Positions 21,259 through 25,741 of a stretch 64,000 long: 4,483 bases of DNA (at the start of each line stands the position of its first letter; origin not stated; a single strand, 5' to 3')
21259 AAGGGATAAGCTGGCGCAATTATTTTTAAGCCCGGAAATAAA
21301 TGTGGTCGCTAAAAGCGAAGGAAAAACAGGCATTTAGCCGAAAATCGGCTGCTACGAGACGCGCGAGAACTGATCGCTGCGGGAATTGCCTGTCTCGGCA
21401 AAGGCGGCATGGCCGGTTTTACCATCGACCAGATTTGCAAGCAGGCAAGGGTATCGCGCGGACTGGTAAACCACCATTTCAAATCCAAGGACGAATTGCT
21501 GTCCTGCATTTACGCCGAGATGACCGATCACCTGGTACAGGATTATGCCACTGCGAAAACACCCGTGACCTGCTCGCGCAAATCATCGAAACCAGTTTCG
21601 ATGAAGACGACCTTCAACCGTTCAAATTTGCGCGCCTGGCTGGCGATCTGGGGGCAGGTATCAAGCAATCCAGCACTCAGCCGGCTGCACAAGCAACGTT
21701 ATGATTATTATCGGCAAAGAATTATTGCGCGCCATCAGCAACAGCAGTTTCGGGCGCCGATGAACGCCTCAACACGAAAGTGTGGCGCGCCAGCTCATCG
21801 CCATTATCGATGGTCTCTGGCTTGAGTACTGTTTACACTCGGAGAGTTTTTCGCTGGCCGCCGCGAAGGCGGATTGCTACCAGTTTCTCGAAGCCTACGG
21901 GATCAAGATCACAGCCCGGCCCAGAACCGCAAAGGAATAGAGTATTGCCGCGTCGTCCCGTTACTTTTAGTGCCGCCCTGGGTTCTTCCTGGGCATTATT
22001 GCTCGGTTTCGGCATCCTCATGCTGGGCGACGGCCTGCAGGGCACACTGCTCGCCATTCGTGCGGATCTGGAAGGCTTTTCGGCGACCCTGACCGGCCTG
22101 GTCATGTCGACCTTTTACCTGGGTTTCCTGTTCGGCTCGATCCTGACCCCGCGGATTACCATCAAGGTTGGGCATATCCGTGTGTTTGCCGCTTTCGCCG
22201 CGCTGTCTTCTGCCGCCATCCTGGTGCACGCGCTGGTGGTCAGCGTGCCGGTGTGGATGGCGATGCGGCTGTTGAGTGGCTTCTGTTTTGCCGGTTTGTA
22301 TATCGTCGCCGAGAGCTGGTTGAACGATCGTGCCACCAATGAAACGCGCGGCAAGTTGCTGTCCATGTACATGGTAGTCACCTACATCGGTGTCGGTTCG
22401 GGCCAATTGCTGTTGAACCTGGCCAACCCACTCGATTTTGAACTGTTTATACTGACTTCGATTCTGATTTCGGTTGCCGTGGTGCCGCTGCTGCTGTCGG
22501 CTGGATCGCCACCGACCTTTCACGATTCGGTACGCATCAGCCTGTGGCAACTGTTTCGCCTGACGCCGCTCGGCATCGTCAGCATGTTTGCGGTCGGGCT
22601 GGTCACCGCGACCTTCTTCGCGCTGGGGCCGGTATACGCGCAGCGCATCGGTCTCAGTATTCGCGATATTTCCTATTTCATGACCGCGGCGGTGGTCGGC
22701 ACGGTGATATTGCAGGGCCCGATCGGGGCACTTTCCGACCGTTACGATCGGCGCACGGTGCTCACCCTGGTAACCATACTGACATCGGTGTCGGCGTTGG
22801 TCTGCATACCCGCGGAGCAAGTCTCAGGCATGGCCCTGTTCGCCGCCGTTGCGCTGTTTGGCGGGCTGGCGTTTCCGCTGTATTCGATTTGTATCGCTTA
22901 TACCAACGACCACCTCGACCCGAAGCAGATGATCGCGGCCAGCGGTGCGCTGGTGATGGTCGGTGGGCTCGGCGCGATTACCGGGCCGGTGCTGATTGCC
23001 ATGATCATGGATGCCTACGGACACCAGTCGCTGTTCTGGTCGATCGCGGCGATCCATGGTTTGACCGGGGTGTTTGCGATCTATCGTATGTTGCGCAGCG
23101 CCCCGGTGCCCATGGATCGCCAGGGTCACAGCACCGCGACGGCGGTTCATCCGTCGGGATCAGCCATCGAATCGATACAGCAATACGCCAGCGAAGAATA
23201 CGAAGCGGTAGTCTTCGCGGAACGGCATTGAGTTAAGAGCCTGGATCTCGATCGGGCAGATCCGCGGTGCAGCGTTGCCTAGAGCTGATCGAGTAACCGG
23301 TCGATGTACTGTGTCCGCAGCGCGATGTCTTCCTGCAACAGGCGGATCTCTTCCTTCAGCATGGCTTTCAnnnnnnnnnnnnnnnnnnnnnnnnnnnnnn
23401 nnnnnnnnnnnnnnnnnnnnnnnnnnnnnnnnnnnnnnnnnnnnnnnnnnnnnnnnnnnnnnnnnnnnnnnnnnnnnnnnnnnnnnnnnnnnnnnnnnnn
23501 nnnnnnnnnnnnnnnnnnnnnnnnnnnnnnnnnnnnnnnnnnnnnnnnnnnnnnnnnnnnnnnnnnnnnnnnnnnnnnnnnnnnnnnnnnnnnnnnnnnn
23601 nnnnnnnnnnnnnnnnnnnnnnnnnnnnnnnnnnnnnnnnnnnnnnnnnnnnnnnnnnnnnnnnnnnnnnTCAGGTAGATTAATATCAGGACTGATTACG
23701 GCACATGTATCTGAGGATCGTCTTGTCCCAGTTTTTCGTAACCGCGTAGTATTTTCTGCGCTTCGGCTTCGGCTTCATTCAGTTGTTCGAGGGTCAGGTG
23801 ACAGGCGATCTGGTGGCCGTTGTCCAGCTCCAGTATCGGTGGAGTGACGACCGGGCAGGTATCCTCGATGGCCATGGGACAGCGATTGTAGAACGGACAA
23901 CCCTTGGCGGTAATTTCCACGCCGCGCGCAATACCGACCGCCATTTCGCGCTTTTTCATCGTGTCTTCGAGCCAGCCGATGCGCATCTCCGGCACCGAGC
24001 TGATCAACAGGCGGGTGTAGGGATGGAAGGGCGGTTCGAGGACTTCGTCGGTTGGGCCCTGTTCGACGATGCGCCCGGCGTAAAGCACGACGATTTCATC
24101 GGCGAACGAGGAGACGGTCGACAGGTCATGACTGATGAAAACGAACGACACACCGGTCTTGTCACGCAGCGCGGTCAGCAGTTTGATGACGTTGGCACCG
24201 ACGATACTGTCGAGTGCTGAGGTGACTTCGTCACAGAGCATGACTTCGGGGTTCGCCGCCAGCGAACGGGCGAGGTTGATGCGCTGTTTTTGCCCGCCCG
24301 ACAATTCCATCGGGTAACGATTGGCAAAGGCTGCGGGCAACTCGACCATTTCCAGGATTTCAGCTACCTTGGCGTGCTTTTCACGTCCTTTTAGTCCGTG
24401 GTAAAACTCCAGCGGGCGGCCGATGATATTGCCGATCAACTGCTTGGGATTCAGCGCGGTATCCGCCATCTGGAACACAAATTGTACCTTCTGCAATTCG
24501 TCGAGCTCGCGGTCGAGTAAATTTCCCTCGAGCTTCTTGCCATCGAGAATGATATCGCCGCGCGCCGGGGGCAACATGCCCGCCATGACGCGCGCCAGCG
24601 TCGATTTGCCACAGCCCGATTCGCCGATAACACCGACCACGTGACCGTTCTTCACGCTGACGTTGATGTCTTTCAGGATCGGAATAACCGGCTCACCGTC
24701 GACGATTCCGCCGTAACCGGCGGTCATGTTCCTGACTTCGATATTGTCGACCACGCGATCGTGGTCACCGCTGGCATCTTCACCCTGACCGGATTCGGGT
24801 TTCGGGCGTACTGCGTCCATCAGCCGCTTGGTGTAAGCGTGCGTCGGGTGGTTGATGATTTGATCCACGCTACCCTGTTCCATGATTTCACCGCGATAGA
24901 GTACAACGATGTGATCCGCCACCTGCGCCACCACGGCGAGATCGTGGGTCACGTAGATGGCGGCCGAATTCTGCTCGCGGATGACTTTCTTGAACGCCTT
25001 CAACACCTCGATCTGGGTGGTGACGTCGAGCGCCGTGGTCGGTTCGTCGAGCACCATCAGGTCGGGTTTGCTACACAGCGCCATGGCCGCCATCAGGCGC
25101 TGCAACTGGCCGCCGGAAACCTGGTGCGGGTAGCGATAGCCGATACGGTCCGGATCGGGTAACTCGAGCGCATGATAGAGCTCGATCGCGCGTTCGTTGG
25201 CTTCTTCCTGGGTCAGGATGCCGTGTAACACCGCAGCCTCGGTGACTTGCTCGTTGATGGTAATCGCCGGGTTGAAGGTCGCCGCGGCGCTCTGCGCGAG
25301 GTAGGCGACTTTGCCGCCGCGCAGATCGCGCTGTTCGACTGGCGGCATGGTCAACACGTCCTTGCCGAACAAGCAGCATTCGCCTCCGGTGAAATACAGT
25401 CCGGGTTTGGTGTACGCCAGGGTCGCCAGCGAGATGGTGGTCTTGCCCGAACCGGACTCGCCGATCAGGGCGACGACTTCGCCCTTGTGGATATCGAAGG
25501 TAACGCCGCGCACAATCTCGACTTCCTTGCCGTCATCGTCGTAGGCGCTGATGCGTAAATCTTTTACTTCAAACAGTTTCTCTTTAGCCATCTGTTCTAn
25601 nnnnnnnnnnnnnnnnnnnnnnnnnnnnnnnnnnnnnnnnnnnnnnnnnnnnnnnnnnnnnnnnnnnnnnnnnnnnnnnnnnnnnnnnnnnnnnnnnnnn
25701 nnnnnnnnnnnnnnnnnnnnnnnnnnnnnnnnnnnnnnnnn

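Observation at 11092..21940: Candidate quaternary-amine demethylation operon: BetI-like TetR / TMADH-like flavoprotein / non-Pyl MttB / Dpp-type ABC importer, with no corrinoid partner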

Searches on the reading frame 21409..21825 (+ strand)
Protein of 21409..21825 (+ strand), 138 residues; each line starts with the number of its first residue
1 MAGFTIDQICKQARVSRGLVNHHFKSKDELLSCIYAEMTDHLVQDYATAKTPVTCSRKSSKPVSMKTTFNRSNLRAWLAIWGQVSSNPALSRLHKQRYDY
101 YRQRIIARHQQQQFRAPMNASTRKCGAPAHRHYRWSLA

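Call 5: search_protein_families(library=pfam, proteins=[window:21409-21825:+])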
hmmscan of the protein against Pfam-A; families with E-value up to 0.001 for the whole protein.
window:21409-21825:+ (138 aa): 2 families
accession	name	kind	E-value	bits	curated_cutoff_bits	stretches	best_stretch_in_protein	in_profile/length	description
PF00440.29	TetR_N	-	2e-08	34.3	24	1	2-31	15-44/47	Bacterial regulatory proteins, tetR family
PF13977.11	TetR_C_6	-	1.5e-06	28.8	27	1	67-107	16-56/115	BetI-type transcriptional repressor, C-terminal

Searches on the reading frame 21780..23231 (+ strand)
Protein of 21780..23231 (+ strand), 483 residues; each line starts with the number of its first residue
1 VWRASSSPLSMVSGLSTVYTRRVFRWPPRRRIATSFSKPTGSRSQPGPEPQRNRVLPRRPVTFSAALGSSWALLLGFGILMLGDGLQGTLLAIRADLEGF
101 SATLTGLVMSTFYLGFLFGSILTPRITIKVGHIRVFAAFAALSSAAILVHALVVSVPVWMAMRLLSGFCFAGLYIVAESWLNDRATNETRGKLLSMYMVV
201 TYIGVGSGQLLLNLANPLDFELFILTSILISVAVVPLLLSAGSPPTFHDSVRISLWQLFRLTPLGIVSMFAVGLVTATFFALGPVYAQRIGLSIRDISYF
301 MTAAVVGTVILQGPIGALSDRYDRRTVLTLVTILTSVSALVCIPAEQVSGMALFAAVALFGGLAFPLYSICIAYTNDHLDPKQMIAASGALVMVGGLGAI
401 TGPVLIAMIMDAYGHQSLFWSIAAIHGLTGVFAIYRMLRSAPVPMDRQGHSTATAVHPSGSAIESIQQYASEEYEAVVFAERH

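Call 5: search_protein_families(library=pfam, proteins=[window:21780-23231:+])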
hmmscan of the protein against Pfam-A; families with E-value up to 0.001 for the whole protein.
window:21780-23231:+ (483 aa): 5 families
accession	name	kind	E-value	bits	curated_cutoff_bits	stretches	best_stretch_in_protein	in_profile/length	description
PF07690.21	MFS_1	-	2.2e-34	119.4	33.4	2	267-443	3-178/347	Major Facilitator Superfamily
PF00083.30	Sugar_tr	-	4.8e-10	39.3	22.3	1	101-209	44-155/452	Sugar (and other) transporter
PF06779.20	MFS_4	-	2e-06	27.9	26.3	1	98-424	23-353/364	Uncharacterised MFS-type transporter YbfB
PF12832.13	MFS_1_like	-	3.9e-05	23.3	25.2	0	96-209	240-355/373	MFS_1 like family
PF05977.19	MFS_3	-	0.00086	18.3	27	0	303-441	53-193/524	Transmembrane secretion effector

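Call 36: search_protein_families(library=ncbifam, proteins=[window:21945-23231:+], max_evalue=0.00001)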
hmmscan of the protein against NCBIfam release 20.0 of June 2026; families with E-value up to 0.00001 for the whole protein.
window:21945-23231:+ (428 aa): 12 families
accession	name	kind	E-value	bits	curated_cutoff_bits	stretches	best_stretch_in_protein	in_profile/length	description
NF002962.0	PRK03633.1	equivalog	2.2e-46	158.7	361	1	18-371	11-361/382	MFS transporter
TIGR00893.1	2A0114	subfamily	3e-10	39.6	395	0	278-380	297-396/399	D-galactonate transporter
TIGR00895.1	2A0115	subfamily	1.3e-09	37.4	418.55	1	215-373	27-182/398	aromatic acid/H+ symport family MFS transporter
TIGR00880.1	2_A_01_02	superfamily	4.1e-09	36.7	131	1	249-379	7-135/141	multidrug resistance protein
NF033135.1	cmx_cmrA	equivalog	6.2e-09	35.4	400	1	31-371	22-366/374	Cmx/CmrA family chloramphenicol efflux MFS transporter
NF008314.0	PRK11102.1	equivalog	5.5e-08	32.5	303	0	209-386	15-188/396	Bcr/CflA family multidrug efflux MFS transporter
TIGR00900.1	2A0121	subfamily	5.6e-08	32.5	319.6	0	237-367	31-163/364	H+ Antiporter protein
NF053813.1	MFS_TcaB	equivalog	7.2e-08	31.6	475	0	229-385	30-184/396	putative multidrug effflux MFS transporter TcaB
TIGR00879.1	SP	subfamily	7.1e-07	28.2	237.8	1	45-150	96-204/510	sugar porter family MFS transporter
NF052357.1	GlucTporGlcPStph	equivalog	1.5e-06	27.3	750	0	31-160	26-153/445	glucose transporter GlcP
NF007782.0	PRK10473.1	subfamily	1.7e-06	27.4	417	0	251-389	52-185/394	MdtL family multidrug efflux MFS transporter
NF053517.1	HbztTptrPcaK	equivalog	8.2e-06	25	770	1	193-365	8-177/437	4-hydroxybenzoate transporter PcaK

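Call 71: find_encoding_contigs(protein=window:21945-23231:+, flank=10000, max_places=5)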
Protein window:21945-23231:+ (428 aa): no gene with exactly this product is on record in the collection.

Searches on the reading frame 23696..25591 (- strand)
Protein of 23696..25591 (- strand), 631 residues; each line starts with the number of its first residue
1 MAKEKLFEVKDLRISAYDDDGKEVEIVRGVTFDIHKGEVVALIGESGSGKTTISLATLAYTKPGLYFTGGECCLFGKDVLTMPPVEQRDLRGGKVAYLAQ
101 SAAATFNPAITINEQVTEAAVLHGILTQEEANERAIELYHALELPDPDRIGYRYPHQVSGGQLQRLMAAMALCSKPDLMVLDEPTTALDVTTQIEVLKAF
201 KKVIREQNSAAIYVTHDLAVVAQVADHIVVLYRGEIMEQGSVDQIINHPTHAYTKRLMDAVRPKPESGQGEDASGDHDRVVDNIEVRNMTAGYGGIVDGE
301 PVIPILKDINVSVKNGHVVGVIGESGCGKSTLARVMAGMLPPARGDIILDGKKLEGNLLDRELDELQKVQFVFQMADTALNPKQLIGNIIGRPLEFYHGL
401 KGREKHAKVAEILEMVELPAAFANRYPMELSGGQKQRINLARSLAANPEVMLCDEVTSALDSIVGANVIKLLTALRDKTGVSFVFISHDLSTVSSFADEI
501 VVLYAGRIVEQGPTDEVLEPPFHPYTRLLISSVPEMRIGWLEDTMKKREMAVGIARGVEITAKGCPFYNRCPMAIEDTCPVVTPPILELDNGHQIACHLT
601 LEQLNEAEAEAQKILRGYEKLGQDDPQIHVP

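Call 5: search_protein_families(library=pfam, proteins=[window:23696-25591:-])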
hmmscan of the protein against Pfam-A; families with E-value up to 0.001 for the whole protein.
window:23696-25591:- (631 aa): 15 families
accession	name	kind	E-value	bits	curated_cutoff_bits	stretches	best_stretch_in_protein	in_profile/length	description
PF00005.33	ABC_tran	-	5.4e-56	189.4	25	2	306-458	1-137/137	ABC transporter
PF08352.17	oligo_HPY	-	5.2e-23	81.7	27.1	2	509-577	1-64/65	Oligopeptide/dipeptide transporter, C-terminal region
PF13304.12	AAA_21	-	2.4e-10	41.4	27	1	148-221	228-303/304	AAA domain, putative AbiEii toxin, Type IV TA system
PF02463.25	SMC_N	-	5.8e-09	36.1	40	0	318-502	26-210/220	RecF/RecN/SMC N terminal domain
PF13191.12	AAA_16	-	3.6e-07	31.3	32.6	0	36-80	23-64/167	AAA ATPase domain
PF13555.12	AAA_29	-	1e-06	28.8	27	0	29-53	14-38/61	P-loop containing region of AAA domain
PF13401.12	AAA_22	-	2.5e-06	28.2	27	0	320-486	9-121/130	AAA domain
PF20720.3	nSTAND3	-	1.8e-05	24.9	27.2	0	312-337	13-38/155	Novel STAND NTPase 3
PF20703.3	nSTAND1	-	3.3e-05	24.1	27.1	0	312-346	29-60/379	Novel STAND NTPase 1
PF13481.12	AAA_25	-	3.4e-05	24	27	0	34-59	30-55/195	AAA domain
PF03193.22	RsgA_GTPase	-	9.9e-05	22.7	30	0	307-338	98-128/174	RsgA GTPase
PF01078.27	Mg_chelatase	-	0.00014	21.7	20.3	0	309-353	15-59/207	Magnesium chelatase, subunit ChlI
PF07728.20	AAA_5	-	0.00023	21.6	22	0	321-341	4-24/139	AAA domain (dynein-related subfamily)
PF05729.18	NACHT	-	0.00063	20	26.7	0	318-336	2-20/167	NACHT domain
PF02562.22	PhoH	-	0.00064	19.7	27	0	313-337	16-40/205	PhoH-like protein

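Call 75: find_encoding_contigs(protein=window:23696-25591:-, flank=10000, max_places=5)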
Protein window:23696-25591:- (631 aa): no gene with exactly this product is on record in the collection.
